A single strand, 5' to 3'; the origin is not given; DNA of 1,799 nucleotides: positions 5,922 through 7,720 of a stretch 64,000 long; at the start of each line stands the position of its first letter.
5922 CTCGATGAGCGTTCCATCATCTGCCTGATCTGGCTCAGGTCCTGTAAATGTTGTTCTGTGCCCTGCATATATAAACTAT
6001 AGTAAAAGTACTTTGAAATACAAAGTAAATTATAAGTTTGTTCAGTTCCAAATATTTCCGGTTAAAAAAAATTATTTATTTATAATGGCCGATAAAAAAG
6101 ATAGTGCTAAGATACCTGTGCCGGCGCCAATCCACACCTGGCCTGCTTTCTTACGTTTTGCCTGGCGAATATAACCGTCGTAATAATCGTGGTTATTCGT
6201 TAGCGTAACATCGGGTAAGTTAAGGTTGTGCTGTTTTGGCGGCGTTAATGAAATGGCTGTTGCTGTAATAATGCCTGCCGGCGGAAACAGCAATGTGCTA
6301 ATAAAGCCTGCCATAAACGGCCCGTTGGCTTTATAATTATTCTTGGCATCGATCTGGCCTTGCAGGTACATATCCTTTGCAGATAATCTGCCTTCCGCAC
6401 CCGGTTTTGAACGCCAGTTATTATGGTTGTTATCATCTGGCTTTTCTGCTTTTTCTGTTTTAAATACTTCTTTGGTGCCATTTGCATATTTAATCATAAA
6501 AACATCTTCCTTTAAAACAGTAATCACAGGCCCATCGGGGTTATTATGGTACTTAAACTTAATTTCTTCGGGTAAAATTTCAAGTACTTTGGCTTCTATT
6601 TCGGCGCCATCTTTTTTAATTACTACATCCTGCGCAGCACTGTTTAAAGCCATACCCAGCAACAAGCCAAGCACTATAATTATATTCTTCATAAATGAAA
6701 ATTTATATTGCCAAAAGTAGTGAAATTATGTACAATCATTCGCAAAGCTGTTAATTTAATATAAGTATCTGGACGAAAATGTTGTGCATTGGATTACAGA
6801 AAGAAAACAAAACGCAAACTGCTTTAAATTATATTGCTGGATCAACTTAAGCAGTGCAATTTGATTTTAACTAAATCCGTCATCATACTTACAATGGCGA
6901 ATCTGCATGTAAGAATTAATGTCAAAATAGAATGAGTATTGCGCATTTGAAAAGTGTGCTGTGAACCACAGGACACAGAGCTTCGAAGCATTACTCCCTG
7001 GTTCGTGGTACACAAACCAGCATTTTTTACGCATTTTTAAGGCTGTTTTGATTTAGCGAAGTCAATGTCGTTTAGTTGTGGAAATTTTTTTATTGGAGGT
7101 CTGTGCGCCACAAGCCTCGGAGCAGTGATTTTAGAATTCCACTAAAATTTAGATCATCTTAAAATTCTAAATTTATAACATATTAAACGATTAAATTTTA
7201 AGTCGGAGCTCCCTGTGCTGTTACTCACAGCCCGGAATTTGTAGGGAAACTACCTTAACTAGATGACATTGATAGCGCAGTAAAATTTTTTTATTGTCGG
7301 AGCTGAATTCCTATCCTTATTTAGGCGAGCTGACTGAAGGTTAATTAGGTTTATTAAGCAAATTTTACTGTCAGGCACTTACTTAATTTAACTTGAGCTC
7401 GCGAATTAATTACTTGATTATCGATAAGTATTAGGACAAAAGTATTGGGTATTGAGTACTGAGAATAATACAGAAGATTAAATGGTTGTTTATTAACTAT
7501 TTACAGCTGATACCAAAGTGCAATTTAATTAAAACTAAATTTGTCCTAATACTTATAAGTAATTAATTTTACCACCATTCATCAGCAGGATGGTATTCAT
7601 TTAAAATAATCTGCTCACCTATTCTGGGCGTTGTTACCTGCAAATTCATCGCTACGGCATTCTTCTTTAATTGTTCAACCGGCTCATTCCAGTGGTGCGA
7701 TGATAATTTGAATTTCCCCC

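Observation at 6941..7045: Roughly 100-nt repeated element with a compensatory base change, a candidate sRNA or structured repeat family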

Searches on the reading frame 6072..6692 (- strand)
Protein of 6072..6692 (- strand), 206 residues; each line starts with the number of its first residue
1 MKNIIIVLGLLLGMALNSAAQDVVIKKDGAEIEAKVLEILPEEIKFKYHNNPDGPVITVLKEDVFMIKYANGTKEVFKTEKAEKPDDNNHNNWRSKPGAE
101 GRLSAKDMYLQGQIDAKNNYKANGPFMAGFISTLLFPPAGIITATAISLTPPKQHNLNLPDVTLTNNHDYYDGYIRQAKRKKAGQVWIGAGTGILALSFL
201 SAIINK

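Call 17: search_protein_families(library=pfam, proteins=[window:6072-6692:-])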
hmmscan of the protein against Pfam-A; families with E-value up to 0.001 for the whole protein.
window:6072-6692:- (206 aa): 0 families

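Call 19: find_encoding_contigs(protein=window:6072-6692:-, flank=10000, max_places=10)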
Protein window:6072-6692:- (206 aa): 1 contig read that carries it; 1 place shown.
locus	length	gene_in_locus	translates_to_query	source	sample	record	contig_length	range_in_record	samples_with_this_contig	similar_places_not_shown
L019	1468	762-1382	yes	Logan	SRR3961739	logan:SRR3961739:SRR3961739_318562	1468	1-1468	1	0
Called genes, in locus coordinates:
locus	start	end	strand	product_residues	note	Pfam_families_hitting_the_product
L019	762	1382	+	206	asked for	-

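Call 30: find_homologous_proteins(query=window:6072-6692:-)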
Query window:6072-6692:- (206 aa): 15 proteins with E <= 0.001 among 419 candidates.
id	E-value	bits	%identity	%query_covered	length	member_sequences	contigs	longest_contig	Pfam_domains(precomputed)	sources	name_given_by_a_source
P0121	1.5e-132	457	100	100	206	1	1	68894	-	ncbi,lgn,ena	-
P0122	2.1e-22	98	34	90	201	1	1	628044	-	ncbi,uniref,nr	ncbi:hypothetical protein I5M27_05180 [Adhaeribacter sp. BT258]|uniref:Uncharacterized protein n=1 T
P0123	1.8e-14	72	52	43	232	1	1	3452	-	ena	-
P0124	6.2e-14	70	55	32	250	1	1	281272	-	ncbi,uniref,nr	ncbi:hypothetical protein [Hymenobacter sp. CRA2]|uniref:hypothetical protein n=1 Tax=Hymenobacter s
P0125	2.8e-12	65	48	38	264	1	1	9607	PF13828.12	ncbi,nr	ncbi:MAG: DUF4190 domain-containing protein [Bacteroidia bacterium]|nr:DUF4190 domain-containing pro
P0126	3.9e-12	64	45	45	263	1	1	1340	-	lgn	-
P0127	1.7e-11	62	49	39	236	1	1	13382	PF18935.6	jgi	jgi:hypothetical protein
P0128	8.4e-11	60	46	37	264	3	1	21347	-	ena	-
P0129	9.4e-11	60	41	38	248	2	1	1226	-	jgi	jgi:hypothetical protein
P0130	2.2e-10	58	42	48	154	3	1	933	-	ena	-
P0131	7.7e-10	57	41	41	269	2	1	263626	-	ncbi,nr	ncbi:MAG: hypothetical protein GC178_04485 [Flavobacteriales bacterium]|nr:hypothetical protein [Fla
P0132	1.1e-9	56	50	33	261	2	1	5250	-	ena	-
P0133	2.4e-9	55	47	31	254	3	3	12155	PF13828.12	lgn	-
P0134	3.9e-9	54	46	35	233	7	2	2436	-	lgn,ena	-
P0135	4.2e-9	54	45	40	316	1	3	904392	-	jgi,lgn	jgi:hypothetical protein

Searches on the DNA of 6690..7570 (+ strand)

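Call 7: search_rna_families(source=window, start=6690, end=7570, threshold=evalue, max_evalue=10, show_alignments=3)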
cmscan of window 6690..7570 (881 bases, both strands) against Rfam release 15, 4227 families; matches with E-value up to 10: 4.
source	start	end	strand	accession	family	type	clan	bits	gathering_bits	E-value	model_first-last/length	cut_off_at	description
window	6928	7041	+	RF01515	Afu_514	Gene; snRNA; snoRNA; CD-box;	-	19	39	0.49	1-106/106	no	A. fumigatus snoRNA Afu_514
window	7288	7397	+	RF02185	ST7-OT3_3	Gene; lncRNA;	-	17.3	50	8.2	1-116/116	no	ST7 overlapping transcript 3 conserved region 3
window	6798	6871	-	RF00057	RyhB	Gene; sRNA;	-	16.7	55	3.5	1-67/67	no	RyhB RNA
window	6915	7028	+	RF01733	atoC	Cis-reg;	-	15.7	50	9.5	1-93/93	no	atoC RNA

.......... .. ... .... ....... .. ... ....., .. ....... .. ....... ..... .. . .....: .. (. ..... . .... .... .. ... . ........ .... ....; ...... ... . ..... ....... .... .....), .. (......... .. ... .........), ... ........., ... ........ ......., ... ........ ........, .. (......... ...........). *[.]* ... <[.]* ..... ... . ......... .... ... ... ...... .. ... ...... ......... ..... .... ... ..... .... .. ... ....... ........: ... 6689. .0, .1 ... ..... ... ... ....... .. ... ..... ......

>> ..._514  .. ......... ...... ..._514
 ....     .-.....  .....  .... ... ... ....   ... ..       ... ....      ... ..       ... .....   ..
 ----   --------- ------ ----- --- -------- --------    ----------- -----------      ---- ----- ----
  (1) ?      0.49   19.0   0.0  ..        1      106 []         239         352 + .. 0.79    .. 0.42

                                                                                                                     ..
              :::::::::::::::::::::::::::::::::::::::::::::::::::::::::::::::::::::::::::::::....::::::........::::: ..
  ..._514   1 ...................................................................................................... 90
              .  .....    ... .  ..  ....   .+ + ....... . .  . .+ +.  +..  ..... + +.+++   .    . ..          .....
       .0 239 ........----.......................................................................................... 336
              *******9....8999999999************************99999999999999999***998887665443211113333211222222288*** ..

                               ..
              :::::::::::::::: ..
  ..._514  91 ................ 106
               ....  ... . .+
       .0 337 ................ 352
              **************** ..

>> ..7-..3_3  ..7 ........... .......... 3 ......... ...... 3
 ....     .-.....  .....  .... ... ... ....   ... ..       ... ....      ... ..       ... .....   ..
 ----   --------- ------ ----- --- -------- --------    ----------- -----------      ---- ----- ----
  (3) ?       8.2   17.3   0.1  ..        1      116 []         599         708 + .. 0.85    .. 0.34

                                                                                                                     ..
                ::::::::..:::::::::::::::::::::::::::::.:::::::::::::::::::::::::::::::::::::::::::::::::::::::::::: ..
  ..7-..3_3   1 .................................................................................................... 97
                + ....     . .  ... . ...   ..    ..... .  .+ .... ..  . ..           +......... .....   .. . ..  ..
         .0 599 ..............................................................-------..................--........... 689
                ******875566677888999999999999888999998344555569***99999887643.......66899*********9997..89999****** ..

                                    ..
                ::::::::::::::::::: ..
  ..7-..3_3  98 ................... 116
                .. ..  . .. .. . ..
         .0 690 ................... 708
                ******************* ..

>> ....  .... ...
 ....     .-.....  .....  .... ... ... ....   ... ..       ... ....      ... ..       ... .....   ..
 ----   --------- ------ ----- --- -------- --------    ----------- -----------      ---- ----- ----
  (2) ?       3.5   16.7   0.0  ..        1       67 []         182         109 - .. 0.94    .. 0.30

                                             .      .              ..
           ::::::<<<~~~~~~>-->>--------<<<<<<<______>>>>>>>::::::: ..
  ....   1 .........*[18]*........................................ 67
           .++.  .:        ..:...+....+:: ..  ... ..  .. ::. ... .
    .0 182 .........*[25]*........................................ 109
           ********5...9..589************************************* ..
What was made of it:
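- On Structured small RNA family (Rfam-type): The best permissive hit on the element is 19 bits against a cut-off of 39, an unstructured fungal snoRNA model (call 7).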

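Call 62: search_dna_similar(query=window:6900-7300:+, collection=plasmids, mode=distant, max_rows=8)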
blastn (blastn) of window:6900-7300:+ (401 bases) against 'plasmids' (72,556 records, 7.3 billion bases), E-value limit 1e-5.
No match.

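Call 63: search_dna_similar(query=window:6900-7300:+, collection=phages, mode=distant, max_rows=8)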
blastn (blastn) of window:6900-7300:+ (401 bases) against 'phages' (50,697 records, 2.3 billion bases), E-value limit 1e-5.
No match.
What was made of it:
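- Tried and rejected: None (calls 62, 63).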
